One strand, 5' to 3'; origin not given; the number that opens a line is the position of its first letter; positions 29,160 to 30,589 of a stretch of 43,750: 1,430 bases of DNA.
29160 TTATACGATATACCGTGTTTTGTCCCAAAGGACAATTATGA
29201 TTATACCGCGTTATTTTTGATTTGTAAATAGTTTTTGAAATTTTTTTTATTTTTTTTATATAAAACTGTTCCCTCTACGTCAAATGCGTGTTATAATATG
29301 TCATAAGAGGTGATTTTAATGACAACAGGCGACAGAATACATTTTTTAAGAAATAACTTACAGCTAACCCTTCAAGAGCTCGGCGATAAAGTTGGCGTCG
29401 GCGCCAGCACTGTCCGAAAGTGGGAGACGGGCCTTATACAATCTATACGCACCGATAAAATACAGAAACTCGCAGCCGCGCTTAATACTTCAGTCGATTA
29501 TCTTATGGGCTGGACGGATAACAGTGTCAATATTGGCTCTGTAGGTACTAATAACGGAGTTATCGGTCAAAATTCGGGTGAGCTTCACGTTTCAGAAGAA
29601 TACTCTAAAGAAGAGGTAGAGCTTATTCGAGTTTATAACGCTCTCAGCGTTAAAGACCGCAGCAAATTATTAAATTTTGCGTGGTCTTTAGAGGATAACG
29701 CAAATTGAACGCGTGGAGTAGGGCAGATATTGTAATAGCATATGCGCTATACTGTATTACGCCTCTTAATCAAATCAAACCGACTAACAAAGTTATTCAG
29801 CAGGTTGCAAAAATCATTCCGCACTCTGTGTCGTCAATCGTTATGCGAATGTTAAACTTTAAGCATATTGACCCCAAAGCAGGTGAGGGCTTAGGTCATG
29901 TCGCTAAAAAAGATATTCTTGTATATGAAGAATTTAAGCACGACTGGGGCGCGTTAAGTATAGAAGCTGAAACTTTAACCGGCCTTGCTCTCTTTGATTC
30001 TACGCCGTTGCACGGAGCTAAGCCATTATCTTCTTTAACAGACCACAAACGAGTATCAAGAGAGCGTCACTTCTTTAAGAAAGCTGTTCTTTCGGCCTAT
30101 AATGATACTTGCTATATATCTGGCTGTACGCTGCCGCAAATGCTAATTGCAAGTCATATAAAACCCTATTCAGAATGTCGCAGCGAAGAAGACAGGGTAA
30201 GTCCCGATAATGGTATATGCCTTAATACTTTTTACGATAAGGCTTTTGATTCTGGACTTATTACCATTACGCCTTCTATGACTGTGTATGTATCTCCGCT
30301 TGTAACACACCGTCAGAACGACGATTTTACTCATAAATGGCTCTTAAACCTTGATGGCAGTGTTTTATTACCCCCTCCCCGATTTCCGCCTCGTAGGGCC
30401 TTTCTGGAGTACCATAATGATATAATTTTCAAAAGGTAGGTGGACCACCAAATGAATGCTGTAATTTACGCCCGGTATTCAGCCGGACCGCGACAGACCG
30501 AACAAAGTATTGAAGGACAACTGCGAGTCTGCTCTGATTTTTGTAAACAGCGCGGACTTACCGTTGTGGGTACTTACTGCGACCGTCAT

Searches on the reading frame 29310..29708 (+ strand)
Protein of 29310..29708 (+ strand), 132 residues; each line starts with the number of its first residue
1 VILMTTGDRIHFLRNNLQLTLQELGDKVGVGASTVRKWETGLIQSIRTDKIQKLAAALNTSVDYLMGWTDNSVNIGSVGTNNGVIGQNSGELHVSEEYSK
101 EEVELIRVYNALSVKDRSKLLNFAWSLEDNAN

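Call 9: search_protein_families(library=phrogs, proteins=[window:29310-29708:+], max_evalue=0.01)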
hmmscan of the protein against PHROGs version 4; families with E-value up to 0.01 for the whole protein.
window:29310-29708:+ (132 aa): 18 families
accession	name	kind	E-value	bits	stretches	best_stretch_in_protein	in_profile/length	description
phrog_8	-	transcription regulation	4.1e-23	83.4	1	2-103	73-155/346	transcriptional regulator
phrog_4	-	transcription regulation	3.7e-16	60.1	1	4-109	135-217/400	transcriptional repressor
phrog_5823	-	transcription regulation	2.6e-13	50.9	1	4-74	5-75/404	transcriptional regulator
phrog_2967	-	transcription regulation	3.3e-11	44.1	1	6-124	11-102/225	transcriptional regulator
phrog_3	-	transcription regulation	3.9e-09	37.8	1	2-75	85-155/430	transcriptional repressor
phrog_2328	-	transcription regulation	1.1e-07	32.6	1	6-68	16-77/128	transcriptional repressor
phrog_7950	-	transcription regulation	2e-07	32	1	3-49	5-51/68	transcriptional repressor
phrog_2439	-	transcription regulation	1.2e-06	28.7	1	3-67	5-68/367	transcriptional regulator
phrog_2104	-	unknown function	5.7e-06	27.5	0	9-41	43-75/103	-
phrog_1994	-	DNA, RNA and nucleotide metabolism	7.1e-06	27.1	1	8-71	2-64/170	DNA binding protein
phrog_7241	-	transcription regulation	4.1e-05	24.6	1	10-66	66-121/122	transcriptional regulator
phrog_4779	-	transcription regulation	5.8e-05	24.5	1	4-60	1-58/98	transcriptional regulator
phrog_34939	-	unknown function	7.7e-05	23.4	1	7-70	11-74/280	-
phrog_32768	-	unknown function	0.00014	21.7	1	5-62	9-66/446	-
phrog_5119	-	unknown function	0.00053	20.8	1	6-41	54-89/152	-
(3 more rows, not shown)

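Call 10: search_protein_families(library=ncbifam, proteins=[window:29310-29708:+], max_evalue=0.01)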
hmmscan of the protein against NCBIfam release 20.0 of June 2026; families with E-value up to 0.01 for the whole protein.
window:29310-29708:+ (132 aa): 7 families
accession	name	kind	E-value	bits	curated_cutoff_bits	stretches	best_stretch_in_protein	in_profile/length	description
NF041951.1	phage_RstR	subfamily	7.4e-11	42.3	80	1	4-72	1-68/108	RstR family transcriptional repressor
NF007257.0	PRK09706.1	subfamily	1.8e-08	34.3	101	1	5-122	5-109/135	transcriptional repressor DicA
TIGR03830.1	CxxCG_CxxCG_HTH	subfamily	2.7e-07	30.4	61.8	1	6-56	66-117/127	type II TA system antitoxin MqsA family protein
TIGR03070.1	couple_hipB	subfamily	2.1e-06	27.6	71.65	1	7-60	4-56/58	type II toxin-antitoxin system Y4mF family antitoxin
NF047948.1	male_kill_WMK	equivalog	7.2e-05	22.4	300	1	7-66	7-65/300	WO male-killing family protein Wmk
NF041265.1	NadS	equivalog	0.0017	18.6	60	0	12-41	37-66/94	NadS family protein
NF040522.1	VC1465_fam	subfamily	0.0017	18.4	70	1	11-44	2-35/111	VC1465 family Xer recombination activation factor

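Call 11: search_protein_families(library=padloc, proteins=[window:29310-29708:+], max_evalue=0.01)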
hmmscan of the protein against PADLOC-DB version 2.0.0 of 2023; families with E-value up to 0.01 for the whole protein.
window:29310-29708:+ (132 aa): 13 families
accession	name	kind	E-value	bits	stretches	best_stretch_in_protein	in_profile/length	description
PDLC04142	capH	-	1.4e-09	37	1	1-129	2-100/103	capH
PDLC03951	RmrA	-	3.3e-07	27.6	1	7-67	10-69/400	-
PDLC03949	RmrA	-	3.4e-07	27.4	1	4-68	1-64/363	-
PDLC03954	RmrA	-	3e-06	24.4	1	6-68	11-72/380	-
PDLC03946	RmrA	-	1.1e-05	22.4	1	6-74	3-70/357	-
PDLC03948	RmrA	-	5.3e-05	20.3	1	7-66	10-68/397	-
PDLC02926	HTH_VI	-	0.00014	20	1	7-69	3-64/92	-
PDLC03944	RmrA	-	0.00015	19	1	7-77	8-77/384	-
PDLC03953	RmrA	-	0.0002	18.7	1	3-65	3-64/373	-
PDLC03952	RmrA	-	0.00028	17.9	1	8-73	25-89/395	-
PDLC04775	PDC-M69A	-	0.00038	19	1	7-72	9-73/113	-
PDLC03956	RmrA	-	0.0016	15.6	1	20-72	24-75/399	-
PDLC04133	mad1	-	0.0054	15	0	19-39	6-26/60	mads_1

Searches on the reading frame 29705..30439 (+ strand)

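Call 5: search_protein_families(library=pfam, proteins=[window:29705-30439:+], max_evalue=0.01)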
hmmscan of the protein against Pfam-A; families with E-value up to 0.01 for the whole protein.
window:29705-30439:+ (244 aa): 1 family
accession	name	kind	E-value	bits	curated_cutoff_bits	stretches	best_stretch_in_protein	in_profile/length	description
PF13391.12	HNH_2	-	1.9e-11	44.1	21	1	136-188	1-65/66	HNH endonuclease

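Call 9: search_protein_families(library=phrogs, proteins=[window:29705-30439:+], max_evalue=0.01)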
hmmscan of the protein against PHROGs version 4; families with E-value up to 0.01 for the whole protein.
window:29705-30439:+ (244 aa): 4 families
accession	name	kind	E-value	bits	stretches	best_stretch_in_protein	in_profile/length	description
phrog_20585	-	unknown function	1.3e-10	41.7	1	111-196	213-294/337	-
phrog_14240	-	unknown function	2.1e-06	28.2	1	109-237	185-313/315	-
phrog_23050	-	unknown function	7.2e-06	26.4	1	108-197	263-348/383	-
phrog_21425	-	unknown function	0.0041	17.5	1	119-192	203-271/319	-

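Call 10: search_protein_families(library=ncbifam, proteins=[window:29705-30439:+], max_evalue=0.01)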
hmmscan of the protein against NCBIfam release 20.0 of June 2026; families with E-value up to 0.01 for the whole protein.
window:29705-30439:+ (244 aa): 1 family
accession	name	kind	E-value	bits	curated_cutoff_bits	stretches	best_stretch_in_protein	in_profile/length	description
NF045808.1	PT-DNA_restrict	exception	8.4e-13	48.1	180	1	117-243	159-284/284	phosphorothioated DNA-binding restriction endonuclease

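Call 11: search_protein_families(library=padloc, proteins=[window:29705-30439:+], max_evalue=0.01)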
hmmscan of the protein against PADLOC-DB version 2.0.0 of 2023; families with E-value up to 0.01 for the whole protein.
window:29705-30439:+ (244 aa): 3 families
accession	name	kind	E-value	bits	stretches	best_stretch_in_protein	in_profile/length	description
PDLC04132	HNH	-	1.5e-54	183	1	2-243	27-273/286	-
PDLC03546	HNH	-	1.7e-29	100.7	2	89-242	132-277/282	Type II restriction enzyme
PDLC03529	REase_II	-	3e-05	21.4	1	143-242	292-381/389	Type II restriction enzyme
